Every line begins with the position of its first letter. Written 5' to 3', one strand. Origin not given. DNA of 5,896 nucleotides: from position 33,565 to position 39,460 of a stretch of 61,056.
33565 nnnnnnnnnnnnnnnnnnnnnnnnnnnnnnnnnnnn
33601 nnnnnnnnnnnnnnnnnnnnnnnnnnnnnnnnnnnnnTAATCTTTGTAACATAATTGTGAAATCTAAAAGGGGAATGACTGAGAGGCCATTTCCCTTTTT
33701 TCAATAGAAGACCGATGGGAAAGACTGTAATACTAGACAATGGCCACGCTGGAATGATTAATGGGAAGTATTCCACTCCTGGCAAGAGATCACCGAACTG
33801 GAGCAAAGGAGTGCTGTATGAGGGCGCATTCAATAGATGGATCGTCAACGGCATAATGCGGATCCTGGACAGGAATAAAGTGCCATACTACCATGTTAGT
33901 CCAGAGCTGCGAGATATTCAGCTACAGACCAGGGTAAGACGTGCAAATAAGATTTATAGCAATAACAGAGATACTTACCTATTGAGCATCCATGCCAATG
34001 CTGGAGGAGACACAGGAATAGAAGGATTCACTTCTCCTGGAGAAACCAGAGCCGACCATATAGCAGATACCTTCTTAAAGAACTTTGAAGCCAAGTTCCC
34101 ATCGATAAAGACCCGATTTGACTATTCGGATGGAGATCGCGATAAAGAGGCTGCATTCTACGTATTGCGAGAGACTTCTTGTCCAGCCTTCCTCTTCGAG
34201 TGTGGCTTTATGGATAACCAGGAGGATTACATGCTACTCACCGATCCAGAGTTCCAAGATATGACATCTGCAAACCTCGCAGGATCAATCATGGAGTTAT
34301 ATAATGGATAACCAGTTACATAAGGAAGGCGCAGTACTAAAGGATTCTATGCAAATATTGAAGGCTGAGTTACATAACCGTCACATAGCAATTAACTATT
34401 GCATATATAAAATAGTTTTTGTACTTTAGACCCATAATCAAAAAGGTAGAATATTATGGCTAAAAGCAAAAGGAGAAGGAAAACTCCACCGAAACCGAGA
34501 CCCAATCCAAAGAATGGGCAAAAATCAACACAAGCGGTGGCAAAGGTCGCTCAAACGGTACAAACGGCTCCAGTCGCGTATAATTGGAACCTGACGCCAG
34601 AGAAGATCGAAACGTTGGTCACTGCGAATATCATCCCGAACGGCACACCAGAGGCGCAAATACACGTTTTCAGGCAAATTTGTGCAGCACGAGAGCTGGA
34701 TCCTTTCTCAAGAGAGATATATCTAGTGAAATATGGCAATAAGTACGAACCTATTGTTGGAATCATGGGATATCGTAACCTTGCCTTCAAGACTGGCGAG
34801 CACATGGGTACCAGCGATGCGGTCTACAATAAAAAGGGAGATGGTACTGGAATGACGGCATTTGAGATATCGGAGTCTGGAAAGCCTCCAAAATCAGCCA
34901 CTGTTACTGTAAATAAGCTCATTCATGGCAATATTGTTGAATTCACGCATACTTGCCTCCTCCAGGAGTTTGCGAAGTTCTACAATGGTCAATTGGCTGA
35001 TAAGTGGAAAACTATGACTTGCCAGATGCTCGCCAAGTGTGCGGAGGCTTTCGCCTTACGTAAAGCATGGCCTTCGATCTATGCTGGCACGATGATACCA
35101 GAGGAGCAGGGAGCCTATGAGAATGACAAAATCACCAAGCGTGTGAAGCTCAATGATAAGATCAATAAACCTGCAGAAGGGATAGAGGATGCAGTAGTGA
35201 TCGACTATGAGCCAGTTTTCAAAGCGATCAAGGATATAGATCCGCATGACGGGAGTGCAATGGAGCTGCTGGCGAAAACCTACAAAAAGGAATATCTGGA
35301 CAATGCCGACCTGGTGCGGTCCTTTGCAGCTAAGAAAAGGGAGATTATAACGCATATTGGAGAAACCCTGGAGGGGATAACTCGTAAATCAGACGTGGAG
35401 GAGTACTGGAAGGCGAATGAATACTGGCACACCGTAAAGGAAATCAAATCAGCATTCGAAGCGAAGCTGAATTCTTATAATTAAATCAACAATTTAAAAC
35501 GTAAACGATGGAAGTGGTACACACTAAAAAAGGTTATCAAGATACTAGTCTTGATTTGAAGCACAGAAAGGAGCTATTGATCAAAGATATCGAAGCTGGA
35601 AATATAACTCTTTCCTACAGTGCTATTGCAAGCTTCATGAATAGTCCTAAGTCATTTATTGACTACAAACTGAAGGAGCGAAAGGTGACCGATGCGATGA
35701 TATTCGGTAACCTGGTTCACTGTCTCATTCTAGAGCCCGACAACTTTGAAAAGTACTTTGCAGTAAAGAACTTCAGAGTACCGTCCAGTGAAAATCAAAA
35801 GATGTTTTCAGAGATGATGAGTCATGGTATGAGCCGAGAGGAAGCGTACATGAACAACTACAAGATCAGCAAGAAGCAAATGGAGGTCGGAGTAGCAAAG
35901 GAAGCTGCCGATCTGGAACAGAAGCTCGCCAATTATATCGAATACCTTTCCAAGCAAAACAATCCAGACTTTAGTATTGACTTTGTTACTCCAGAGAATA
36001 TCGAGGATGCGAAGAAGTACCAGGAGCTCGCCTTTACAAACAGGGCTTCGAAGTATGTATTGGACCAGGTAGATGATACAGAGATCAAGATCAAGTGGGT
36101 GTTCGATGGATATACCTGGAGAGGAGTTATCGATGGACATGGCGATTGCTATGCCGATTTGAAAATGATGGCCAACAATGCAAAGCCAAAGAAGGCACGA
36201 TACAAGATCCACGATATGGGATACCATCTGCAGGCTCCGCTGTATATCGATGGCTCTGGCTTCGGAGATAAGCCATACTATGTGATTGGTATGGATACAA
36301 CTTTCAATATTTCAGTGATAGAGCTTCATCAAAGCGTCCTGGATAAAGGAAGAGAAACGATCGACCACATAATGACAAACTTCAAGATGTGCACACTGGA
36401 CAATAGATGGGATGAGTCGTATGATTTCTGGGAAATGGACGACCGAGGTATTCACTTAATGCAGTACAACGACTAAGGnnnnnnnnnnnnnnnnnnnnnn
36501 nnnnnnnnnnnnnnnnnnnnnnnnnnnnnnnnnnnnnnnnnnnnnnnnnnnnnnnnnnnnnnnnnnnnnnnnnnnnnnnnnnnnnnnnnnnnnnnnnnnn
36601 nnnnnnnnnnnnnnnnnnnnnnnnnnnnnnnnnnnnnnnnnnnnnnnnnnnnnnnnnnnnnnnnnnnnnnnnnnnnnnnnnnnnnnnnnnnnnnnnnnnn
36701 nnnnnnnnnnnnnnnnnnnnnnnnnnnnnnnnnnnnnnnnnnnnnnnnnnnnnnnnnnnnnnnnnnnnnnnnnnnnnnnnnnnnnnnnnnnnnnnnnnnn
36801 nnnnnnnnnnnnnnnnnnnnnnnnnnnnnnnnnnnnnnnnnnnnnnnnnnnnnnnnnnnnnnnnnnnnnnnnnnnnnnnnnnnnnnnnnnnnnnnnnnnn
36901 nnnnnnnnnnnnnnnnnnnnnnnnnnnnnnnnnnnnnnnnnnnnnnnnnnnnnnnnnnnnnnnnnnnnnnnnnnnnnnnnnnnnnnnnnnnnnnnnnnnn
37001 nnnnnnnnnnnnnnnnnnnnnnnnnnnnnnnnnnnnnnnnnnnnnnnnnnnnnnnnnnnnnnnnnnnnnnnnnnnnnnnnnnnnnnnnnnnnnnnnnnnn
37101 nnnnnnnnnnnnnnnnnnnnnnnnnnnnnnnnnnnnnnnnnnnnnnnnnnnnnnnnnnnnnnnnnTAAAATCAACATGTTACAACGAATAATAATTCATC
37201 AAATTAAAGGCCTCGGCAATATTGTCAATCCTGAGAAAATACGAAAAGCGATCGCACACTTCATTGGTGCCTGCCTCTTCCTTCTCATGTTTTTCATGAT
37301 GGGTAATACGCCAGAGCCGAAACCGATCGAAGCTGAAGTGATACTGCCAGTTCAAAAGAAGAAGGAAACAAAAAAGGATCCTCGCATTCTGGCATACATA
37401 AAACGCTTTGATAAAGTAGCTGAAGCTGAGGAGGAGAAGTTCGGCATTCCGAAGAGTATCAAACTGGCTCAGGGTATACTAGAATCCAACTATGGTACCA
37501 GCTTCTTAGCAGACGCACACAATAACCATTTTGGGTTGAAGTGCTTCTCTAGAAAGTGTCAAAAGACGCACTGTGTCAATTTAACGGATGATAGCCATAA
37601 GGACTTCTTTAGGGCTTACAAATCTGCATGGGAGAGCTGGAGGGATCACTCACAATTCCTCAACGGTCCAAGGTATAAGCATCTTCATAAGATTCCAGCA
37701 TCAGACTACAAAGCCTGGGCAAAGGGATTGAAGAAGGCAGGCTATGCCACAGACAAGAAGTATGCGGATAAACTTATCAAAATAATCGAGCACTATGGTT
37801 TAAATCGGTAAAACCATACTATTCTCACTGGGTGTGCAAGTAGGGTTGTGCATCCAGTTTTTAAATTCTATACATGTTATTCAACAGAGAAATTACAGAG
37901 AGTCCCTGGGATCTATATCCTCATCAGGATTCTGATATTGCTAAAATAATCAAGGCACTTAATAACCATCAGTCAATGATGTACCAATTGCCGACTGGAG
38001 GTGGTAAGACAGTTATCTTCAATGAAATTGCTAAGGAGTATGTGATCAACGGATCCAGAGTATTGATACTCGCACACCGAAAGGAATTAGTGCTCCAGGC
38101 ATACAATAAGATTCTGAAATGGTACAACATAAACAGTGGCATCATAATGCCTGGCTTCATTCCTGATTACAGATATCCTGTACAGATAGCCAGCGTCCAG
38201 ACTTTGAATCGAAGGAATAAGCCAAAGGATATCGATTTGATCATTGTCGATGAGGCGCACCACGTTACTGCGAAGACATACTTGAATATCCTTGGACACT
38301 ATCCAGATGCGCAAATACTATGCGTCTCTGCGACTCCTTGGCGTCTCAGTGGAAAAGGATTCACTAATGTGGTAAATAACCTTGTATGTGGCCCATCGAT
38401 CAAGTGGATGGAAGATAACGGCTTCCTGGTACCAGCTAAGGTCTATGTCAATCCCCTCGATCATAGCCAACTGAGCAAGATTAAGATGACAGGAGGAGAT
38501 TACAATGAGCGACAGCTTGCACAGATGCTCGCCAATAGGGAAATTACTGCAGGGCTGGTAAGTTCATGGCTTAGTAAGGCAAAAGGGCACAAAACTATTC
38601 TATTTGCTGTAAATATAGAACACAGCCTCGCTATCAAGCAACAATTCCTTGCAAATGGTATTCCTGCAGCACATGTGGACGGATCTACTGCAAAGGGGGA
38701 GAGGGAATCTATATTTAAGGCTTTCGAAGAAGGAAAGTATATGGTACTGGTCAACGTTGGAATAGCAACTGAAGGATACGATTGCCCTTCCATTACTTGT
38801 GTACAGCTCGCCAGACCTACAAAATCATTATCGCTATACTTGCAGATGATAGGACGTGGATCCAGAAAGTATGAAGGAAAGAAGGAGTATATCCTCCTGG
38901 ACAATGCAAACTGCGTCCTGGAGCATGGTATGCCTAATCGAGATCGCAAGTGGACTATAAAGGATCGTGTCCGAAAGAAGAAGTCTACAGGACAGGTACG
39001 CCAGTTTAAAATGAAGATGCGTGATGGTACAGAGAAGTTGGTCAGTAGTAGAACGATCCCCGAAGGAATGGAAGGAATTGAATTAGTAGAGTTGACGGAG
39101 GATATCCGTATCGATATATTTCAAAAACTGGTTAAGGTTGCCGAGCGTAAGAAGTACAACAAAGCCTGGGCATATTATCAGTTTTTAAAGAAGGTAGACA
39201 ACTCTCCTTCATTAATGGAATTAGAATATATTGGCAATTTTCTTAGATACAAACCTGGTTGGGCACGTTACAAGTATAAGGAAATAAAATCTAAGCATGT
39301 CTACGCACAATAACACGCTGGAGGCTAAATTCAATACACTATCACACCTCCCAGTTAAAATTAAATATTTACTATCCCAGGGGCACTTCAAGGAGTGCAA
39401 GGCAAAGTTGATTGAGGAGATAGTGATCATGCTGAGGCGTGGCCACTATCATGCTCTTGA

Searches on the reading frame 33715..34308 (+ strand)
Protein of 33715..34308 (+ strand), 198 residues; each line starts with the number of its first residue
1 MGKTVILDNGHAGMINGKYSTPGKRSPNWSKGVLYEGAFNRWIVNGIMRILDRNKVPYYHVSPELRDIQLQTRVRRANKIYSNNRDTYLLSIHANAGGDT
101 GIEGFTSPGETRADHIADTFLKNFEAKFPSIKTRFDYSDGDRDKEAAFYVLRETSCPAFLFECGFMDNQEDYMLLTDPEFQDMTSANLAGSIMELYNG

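Call 48: search_protein_families(library=phrogs, proteins=[window:33715-34308:+], max_evalue=0.001)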
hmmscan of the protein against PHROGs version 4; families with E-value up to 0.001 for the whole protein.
window:33715-34308:+ (198 aa): 2 families
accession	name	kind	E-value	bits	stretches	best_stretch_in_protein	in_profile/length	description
phrog_435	-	lysis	3.1e-25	90.2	1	1-176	111-267/556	endolysin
phrog_2742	-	lysis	1.5e-12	48.6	1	5-194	4-179/318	endolysin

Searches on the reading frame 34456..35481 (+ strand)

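Call 48: search_protein_families(library=phrogs, proteins=[window:34456-35481:+], max_evalue=0.001)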
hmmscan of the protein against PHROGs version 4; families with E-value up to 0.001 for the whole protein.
window:34456-35481:+ (342 aa): 5 families
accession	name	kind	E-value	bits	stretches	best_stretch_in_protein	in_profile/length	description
phrog_2780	-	DNA, RNA and nucleotide metabolism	4.3e-29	103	1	32-317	22-286/369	RecT-like ssDNA annealing protein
phrog_2449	-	DNA, RNA and nucleotide metabolism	2e-22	81.1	1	57-217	26-194/301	single strand annealing protein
phrog_10056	-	DNA, RNA and nucleotide metabolism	3.9e-18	66.9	1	65-274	43-228/302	RecT-like ssDNA annealing protein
phrog_252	-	DNA, RNA and nucleotide metabolism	3.8e-16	60.4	1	46-258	21-209/263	Bet-like ssDNA annealing protein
phrog_2760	-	DNA, RNA and nucleotide metabolism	2.7e-09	37.9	1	66-100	36-70/257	RecT-like ssDNA annealing protein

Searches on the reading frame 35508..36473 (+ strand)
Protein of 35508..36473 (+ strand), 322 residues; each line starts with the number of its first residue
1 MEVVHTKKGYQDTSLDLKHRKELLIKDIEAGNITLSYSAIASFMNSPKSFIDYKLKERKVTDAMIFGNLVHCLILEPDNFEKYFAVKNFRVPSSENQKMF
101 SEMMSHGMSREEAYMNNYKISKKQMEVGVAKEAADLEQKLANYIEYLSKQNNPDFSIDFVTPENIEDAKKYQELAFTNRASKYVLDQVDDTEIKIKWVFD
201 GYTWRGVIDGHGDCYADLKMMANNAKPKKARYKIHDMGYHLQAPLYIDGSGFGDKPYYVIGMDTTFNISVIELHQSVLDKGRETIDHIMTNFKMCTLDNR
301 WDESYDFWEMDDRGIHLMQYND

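Call 48: search_protein_families(library=phrogs, proteins=[window:35508-36473:+], max_evalue=0.001)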
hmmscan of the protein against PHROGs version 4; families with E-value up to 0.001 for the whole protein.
window:35508-36473:+ (322 aa): 2 families
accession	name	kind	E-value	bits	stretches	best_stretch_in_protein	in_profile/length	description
phrog_412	-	DNA, RNA and nucleotide metabolism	5.7e-25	89.5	1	34-303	157-392/440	exonuclease VIII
phrog_607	-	DNA, RNA and nucleotide metabolism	2.2e-09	37.1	1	57-301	619-856/883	exonuclease VII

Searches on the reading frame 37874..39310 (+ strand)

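Call 16: search_protein_families(library=phrogs, proteins=[window:37874-39310:+], max_evalue=0.00001)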
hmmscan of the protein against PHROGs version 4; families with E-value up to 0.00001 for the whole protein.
window:37874-39310:+ (479 aa): 5 families
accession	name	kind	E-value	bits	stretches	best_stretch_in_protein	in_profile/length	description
phrog_16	-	DNA, RNA and nucleotide metabolism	3.6e-101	340.9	1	9-424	268-659/986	DNA helicase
phrog_9690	-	DNA, RNA and nucleotide metabolism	6.9e-20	72.3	1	119-344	40-268/306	DNA helicase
phrog_16694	-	unknown function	3.1e-13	49.6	1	213-335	534-663/1010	-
phrog_16259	-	DNA, RNA and nucleotide metabolism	2.9e-11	44.2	1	24-138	125-243/330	DNA helicase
phrog_2488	-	DNA, RNA and nucleotide metabolism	1.2e-07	31.9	0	15-56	20-62/579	DNA helicase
